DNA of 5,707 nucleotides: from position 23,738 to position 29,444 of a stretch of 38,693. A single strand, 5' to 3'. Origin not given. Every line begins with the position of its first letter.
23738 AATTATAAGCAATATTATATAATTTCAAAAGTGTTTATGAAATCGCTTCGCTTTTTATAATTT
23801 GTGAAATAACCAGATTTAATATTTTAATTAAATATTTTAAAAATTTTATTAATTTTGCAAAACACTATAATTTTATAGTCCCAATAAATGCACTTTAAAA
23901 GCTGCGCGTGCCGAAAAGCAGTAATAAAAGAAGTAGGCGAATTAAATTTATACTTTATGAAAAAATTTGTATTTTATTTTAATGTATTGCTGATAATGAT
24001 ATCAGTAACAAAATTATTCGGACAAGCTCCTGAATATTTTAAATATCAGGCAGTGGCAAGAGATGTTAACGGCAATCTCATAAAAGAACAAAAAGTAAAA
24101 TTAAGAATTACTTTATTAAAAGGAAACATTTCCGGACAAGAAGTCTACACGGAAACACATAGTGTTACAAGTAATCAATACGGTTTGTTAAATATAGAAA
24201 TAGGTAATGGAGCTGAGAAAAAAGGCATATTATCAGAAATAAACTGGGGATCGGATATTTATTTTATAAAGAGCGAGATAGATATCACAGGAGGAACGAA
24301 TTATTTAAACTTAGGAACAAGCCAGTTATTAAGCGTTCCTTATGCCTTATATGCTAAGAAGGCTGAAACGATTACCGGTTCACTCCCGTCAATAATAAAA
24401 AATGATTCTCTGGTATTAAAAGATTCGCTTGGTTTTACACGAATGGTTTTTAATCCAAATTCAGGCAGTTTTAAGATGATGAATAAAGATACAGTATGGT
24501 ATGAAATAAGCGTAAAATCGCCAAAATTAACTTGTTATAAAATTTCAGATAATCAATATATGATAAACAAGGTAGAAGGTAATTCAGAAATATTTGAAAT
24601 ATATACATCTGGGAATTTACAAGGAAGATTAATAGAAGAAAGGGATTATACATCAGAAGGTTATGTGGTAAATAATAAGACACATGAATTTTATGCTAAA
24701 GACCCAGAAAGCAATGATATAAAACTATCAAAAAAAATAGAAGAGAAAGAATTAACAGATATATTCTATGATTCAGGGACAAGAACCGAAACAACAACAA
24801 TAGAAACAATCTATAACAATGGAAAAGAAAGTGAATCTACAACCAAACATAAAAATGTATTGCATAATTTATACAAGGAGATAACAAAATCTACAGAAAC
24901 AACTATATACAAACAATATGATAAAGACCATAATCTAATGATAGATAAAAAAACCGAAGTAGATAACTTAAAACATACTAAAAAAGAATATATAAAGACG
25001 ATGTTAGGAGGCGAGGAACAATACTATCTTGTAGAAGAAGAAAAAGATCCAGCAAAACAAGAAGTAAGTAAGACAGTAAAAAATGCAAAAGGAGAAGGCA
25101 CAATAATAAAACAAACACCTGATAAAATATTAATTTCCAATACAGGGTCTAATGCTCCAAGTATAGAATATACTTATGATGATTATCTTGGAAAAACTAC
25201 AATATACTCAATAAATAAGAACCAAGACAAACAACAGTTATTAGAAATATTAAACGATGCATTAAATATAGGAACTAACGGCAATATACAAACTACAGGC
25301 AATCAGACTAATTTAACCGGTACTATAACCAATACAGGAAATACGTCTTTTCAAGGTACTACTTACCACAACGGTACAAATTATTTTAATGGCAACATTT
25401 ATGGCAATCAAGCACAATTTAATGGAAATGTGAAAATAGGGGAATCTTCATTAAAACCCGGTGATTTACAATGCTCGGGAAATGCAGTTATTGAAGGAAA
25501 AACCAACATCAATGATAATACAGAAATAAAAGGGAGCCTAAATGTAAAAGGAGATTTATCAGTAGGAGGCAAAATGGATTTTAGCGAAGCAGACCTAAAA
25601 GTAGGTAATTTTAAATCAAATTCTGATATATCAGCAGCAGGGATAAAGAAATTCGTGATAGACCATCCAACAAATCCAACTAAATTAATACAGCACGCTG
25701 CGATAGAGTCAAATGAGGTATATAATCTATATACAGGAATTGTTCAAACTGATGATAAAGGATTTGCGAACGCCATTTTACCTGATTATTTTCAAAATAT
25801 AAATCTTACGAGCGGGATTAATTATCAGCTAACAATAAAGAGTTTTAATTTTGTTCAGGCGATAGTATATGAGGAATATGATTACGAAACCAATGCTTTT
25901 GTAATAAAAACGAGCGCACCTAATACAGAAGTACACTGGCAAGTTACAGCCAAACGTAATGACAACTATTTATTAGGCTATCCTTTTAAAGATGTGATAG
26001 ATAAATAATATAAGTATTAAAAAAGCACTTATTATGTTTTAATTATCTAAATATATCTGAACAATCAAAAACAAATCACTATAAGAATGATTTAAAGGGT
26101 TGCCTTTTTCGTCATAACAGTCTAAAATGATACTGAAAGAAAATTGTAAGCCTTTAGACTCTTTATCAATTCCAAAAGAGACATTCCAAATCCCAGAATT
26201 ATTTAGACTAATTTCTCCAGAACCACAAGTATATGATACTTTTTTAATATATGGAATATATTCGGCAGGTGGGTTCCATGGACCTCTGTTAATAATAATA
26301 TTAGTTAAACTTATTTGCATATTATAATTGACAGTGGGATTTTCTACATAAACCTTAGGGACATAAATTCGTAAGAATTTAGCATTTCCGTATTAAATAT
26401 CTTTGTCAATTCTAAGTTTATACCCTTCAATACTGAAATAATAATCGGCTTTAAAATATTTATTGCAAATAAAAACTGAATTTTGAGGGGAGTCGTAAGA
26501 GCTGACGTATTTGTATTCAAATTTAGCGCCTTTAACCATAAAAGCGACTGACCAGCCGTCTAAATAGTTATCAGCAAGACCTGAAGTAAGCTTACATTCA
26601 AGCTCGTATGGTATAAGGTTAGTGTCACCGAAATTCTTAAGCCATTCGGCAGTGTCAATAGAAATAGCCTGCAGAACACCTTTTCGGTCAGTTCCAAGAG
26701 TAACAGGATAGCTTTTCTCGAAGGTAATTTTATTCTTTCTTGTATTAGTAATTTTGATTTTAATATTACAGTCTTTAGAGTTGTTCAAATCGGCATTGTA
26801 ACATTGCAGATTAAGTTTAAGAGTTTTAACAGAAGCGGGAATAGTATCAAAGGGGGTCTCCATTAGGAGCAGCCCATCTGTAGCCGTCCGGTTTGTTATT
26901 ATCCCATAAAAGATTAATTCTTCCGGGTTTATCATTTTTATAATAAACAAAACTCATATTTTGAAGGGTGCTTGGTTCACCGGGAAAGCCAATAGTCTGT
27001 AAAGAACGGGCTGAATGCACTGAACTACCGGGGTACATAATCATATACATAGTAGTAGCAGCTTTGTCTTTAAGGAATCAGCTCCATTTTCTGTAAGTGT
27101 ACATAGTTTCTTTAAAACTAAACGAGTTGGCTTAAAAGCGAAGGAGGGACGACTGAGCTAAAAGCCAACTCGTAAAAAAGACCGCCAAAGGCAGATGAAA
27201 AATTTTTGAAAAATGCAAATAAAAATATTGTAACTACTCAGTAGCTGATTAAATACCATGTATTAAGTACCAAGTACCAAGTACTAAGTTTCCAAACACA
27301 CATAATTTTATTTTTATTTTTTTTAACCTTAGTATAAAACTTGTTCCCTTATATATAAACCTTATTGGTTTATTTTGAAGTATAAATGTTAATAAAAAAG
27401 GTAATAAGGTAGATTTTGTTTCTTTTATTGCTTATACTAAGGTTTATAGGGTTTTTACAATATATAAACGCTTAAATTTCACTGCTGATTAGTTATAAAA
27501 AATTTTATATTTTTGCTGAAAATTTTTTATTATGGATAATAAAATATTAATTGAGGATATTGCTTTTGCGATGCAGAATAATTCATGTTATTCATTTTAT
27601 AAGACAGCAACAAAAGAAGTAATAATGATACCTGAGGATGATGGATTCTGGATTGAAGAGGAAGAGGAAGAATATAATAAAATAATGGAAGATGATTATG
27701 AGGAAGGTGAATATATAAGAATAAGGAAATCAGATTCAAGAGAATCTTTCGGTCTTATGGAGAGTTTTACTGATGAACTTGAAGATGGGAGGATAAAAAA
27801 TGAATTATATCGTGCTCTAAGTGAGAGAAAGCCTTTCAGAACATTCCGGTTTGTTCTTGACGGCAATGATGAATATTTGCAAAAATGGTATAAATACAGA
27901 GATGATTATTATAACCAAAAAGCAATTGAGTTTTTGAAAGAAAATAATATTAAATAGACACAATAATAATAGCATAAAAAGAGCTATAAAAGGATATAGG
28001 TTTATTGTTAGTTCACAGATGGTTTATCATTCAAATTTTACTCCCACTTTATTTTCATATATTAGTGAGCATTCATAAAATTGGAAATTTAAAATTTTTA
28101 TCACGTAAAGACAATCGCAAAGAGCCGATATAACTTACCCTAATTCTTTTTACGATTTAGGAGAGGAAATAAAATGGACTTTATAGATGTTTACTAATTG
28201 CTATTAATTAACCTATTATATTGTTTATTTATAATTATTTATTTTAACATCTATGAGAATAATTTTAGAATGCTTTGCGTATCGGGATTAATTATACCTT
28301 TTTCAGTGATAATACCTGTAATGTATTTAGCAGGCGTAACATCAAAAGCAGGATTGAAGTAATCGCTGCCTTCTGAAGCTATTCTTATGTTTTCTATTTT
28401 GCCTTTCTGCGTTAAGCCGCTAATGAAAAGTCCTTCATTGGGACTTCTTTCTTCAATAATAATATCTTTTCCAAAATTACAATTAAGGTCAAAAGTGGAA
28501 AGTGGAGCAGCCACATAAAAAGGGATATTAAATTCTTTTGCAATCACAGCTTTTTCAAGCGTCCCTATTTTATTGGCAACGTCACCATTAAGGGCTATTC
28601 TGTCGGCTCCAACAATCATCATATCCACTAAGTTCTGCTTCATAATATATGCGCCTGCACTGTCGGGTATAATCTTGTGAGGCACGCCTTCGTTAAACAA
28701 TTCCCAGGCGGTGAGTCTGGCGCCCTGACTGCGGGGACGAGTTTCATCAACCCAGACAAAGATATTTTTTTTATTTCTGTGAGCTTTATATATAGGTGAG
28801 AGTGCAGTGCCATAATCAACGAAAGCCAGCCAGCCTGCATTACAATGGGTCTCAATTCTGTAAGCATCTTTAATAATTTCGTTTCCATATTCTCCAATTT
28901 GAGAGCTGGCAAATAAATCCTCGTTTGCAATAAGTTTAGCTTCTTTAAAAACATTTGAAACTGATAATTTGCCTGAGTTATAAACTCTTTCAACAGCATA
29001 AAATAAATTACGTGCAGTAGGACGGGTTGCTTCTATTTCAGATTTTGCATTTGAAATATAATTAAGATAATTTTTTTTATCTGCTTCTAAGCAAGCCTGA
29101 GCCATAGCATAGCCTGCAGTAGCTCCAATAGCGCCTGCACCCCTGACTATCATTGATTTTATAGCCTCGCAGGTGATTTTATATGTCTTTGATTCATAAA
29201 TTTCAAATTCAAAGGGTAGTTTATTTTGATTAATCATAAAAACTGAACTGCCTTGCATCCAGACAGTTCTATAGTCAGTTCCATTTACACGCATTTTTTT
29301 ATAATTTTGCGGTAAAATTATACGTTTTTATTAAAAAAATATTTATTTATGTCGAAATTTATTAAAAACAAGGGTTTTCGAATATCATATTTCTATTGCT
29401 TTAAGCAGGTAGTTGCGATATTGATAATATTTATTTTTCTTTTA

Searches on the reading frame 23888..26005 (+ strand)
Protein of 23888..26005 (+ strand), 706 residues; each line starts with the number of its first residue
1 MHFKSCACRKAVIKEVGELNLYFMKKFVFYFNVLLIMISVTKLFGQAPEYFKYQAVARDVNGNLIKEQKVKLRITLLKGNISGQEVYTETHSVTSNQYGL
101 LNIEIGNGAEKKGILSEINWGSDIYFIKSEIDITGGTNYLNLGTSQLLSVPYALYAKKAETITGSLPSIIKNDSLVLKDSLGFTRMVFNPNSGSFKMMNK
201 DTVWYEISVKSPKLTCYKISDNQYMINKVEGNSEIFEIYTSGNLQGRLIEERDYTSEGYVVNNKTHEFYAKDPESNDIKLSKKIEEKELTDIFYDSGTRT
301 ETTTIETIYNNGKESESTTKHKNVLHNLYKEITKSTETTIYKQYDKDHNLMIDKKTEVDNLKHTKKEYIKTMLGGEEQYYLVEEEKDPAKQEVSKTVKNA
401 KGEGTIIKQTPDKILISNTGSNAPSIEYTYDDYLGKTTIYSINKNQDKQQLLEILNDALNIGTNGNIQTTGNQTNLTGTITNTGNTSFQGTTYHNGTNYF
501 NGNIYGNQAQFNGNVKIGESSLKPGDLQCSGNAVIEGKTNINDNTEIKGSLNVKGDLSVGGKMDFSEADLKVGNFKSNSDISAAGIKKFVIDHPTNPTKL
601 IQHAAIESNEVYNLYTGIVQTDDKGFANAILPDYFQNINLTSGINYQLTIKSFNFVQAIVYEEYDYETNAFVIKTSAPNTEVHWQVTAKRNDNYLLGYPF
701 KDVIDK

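Call 4: search_protein_families(library=pfam, proteins=[window:23888-26005:+], max_evalue=1)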
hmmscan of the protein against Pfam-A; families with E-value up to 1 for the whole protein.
window:23888-26005:+ (706 aa): 3 families
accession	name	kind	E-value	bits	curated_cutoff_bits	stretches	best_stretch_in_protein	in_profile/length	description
PF04519.19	Bactofilin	-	0.0034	18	27.9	1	485-565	6-82/98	Polymer-forming cytoskeletal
PF01723.21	Chorion_1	-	0.11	12.9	22.3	1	504-574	62-137/169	Chorion protein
PF22920.2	UvrC_RNaseH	-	0.14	12.5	24.3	0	376-454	29-104/116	UvrC Ribonuclease H-like domain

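Call 8: search_protein_families(library=ncbifam, proteins=[window:23888-26005:+], max_evalue=1)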
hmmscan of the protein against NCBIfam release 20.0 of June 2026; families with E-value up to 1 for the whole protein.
window:23888-26005:+ (706 aa): 1 family
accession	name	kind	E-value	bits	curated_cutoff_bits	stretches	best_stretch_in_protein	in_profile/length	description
NF053851.1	Bdello_MAT_N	subfamily_domain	0.0015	18.4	60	1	37-113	3-80/162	mosaic adhesive trimer family chimeric fiber protein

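Call 80: search_protein_families(library=pfam, proteins=[window:23888-26005:+], max_evalue=0.001)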
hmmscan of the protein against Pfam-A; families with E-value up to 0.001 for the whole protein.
window:23888-26005:+ (706 aa): 0 families

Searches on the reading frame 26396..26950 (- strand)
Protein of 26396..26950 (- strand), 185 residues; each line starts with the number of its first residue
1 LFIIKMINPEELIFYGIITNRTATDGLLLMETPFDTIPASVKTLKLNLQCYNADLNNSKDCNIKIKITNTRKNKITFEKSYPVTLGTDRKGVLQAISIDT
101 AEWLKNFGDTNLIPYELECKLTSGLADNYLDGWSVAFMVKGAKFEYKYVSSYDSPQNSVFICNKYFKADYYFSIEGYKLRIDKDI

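Call 4: search_protein_families(library=pfam, proteins=[window:26396-26950:-], max_evalue=1)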
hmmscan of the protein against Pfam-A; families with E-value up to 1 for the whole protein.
window:26396-26950:- (185 aa): 1 family
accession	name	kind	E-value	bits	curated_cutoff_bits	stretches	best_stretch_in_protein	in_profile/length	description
PF19780.4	DUF6265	-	0.1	13.5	23.8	1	34-85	46-100/116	Domain of unknown function (DUF6265)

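Call 8: search_protein_families(library=ncbifam, proteins=[window:26396-26950:-], max_evalue=1)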
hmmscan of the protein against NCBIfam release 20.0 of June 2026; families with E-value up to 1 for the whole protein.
window:26396-26950:- (185 aa): 0 families

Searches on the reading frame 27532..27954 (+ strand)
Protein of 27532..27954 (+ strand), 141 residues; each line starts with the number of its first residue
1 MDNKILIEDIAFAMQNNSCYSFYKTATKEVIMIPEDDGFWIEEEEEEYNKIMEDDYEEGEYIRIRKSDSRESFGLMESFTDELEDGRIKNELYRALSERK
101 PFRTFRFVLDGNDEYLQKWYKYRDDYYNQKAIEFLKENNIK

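Call 24: search_protein_families(library=pfam, proteins=[window:27532-27954:+], max_evalue=0.001)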
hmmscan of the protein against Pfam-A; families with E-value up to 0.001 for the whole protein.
window:27532-27954:+ (141 aa): 1 family
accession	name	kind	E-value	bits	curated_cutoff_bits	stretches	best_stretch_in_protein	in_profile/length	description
PF03682.18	UPF0158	-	5.4e-10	39.9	21.1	1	41-140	38-139/157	Uncharacterised protein family (UPF0158)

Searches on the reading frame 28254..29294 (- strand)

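Call 24: search_protein_families(library=pfam, proteins=[window:28254-29294:-], max_evalue=0.001)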
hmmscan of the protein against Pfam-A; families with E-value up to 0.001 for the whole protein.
window:28254-29294:- (347 aa): 1 family
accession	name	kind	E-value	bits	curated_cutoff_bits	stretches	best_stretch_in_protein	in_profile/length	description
PF01008.23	IF-2B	-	1.6e-73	247.8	22.4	1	50-337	2-280/280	Initiation factor 2 subunit family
